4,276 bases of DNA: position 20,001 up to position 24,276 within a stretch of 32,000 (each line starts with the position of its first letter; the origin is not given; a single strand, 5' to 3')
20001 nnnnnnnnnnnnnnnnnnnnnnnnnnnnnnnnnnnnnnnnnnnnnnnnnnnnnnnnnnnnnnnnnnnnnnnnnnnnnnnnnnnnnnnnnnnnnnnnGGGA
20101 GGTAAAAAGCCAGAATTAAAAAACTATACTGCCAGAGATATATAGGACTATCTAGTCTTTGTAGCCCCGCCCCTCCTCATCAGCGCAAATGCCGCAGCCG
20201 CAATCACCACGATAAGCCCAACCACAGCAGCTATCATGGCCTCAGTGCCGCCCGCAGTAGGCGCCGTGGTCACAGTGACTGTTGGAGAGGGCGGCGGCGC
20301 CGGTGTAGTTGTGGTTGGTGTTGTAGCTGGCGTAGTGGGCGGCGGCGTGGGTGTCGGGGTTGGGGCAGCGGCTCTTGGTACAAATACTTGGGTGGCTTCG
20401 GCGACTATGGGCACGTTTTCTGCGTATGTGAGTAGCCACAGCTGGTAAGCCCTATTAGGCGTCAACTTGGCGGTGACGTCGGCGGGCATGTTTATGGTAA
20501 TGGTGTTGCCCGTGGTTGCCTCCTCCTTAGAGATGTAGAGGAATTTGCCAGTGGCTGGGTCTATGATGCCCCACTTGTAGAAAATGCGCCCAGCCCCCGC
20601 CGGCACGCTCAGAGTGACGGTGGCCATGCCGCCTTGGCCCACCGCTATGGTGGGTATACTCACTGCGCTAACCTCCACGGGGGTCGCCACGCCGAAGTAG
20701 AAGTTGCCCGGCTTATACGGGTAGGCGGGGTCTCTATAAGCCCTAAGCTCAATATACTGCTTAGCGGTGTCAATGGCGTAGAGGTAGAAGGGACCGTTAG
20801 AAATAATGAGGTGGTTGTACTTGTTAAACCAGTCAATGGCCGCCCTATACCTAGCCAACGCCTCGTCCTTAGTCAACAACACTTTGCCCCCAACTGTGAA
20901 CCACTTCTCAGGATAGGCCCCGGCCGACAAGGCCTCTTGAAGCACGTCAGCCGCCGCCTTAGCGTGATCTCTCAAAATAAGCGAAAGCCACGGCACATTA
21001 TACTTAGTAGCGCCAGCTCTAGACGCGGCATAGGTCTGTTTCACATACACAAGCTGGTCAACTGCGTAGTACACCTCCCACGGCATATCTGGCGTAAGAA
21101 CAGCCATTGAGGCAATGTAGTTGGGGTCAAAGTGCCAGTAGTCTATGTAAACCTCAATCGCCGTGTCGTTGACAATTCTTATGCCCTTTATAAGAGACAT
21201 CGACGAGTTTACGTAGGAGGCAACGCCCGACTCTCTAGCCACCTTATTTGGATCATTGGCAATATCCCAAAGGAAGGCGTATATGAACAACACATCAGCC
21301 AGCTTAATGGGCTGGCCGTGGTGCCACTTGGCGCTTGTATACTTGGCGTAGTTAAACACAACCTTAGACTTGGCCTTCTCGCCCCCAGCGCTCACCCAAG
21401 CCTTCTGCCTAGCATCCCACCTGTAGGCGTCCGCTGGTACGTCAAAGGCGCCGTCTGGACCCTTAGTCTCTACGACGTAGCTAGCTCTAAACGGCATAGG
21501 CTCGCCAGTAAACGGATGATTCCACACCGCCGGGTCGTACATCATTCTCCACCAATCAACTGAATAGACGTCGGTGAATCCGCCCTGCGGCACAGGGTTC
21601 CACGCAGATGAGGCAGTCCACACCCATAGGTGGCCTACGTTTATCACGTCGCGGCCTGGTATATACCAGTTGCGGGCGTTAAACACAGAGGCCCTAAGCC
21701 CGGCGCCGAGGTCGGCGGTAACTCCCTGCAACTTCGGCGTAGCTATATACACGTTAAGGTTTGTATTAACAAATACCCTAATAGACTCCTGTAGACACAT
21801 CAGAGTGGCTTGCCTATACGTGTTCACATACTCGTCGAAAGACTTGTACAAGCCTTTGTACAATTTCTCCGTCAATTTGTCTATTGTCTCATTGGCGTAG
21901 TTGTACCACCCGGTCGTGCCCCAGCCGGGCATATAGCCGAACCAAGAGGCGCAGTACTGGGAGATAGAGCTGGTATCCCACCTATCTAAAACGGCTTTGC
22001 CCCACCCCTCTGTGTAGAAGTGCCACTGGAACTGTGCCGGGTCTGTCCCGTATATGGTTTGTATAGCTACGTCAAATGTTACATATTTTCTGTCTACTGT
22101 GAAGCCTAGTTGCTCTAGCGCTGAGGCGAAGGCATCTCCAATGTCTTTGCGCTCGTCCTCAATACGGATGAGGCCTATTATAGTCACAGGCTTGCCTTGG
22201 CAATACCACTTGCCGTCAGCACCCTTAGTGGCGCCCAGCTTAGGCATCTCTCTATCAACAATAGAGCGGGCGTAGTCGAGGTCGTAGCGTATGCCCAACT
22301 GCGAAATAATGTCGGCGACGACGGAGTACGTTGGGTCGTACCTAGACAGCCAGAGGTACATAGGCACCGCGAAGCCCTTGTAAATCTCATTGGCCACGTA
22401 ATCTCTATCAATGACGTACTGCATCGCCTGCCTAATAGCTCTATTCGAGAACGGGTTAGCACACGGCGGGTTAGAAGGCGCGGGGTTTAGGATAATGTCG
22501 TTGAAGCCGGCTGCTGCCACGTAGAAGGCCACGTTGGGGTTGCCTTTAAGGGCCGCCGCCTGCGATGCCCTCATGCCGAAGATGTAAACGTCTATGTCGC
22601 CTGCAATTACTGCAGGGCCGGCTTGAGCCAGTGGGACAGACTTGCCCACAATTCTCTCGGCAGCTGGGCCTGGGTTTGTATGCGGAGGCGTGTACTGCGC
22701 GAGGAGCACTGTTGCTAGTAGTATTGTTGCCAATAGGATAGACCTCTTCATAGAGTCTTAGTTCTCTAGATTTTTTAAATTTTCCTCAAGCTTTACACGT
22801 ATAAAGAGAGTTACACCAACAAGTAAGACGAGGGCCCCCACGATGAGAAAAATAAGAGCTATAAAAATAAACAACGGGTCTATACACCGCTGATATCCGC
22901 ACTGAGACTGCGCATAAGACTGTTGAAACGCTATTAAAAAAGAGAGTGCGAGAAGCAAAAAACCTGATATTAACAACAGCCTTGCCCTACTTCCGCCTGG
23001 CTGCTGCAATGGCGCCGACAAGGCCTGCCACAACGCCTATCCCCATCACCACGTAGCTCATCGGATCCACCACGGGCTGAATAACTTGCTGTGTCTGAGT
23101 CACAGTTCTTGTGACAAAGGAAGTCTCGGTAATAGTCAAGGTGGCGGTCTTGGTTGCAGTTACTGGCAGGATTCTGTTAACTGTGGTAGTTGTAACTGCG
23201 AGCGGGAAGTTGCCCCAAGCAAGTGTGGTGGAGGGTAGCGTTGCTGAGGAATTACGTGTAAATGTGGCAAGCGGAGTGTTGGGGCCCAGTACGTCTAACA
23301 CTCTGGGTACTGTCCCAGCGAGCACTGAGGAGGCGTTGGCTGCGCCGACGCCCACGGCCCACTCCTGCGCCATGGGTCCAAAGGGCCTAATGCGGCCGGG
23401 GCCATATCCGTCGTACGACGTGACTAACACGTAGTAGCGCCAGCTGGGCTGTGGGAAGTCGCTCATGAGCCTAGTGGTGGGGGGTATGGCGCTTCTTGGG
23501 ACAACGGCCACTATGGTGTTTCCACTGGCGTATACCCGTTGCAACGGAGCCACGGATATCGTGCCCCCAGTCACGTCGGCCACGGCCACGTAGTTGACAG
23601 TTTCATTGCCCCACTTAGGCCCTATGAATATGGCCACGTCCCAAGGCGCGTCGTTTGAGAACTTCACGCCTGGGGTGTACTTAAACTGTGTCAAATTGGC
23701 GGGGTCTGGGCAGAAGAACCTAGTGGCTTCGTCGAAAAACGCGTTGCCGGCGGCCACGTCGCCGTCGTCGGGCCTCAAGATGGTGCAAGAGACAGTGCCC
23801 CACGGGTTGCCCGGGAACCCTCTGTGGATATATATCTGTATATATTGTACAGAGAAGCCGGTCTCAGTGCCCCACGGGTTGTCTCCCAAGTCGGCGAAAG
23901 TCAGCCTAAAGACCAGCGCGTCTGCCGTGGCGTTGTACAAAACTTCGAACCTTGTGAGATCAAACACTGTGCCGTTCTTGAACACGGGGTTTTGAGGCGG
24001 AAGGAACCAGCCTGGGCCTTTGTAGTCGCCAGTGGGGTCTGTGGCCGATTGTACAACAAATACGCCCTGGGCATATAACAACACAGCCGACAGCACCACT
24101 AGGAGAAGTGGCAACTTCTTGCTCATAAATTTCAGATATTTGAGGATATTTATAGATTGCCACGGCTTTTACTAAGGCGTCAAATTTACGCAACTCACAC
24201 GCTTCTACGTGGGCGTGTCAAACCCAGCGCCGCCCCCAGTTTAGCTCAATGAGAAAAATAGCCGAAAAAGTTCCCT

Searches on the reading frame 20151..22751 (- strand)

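Call 74: search_protein_families(library=pfam, proteins=[window:20151-22751:-], max_evalue=0.00001)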
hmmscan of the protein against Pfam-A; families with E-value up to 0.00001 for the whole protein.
window:20151-22751:- (867 aa): 1 family
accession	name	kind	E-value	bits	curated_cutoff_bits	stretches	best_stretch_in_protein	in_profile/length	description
PF00496.27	SBP_bac_5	-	2.3e-23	83.3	32.4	1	30-261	147-357/368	Bacterial extracellular solute-binding proteins, family 5 Middle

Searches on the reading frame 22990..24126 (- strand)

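Call 74: search_protein_families(library=pfam, proteins=[window:22990-24126:-], max_evalue=0.00001)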
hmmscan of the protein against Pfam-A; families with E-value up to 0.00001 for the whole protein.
window:22990-24126:- (379 aa): 1 family
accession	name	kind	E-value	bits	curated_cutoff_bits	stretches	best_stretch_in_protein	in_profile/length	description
PF09985.14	Glucodextran_C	-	5.4e-40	137.7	22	2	27-102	3-75/228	C-terminal binding-module, SLH-like, of glucodextranase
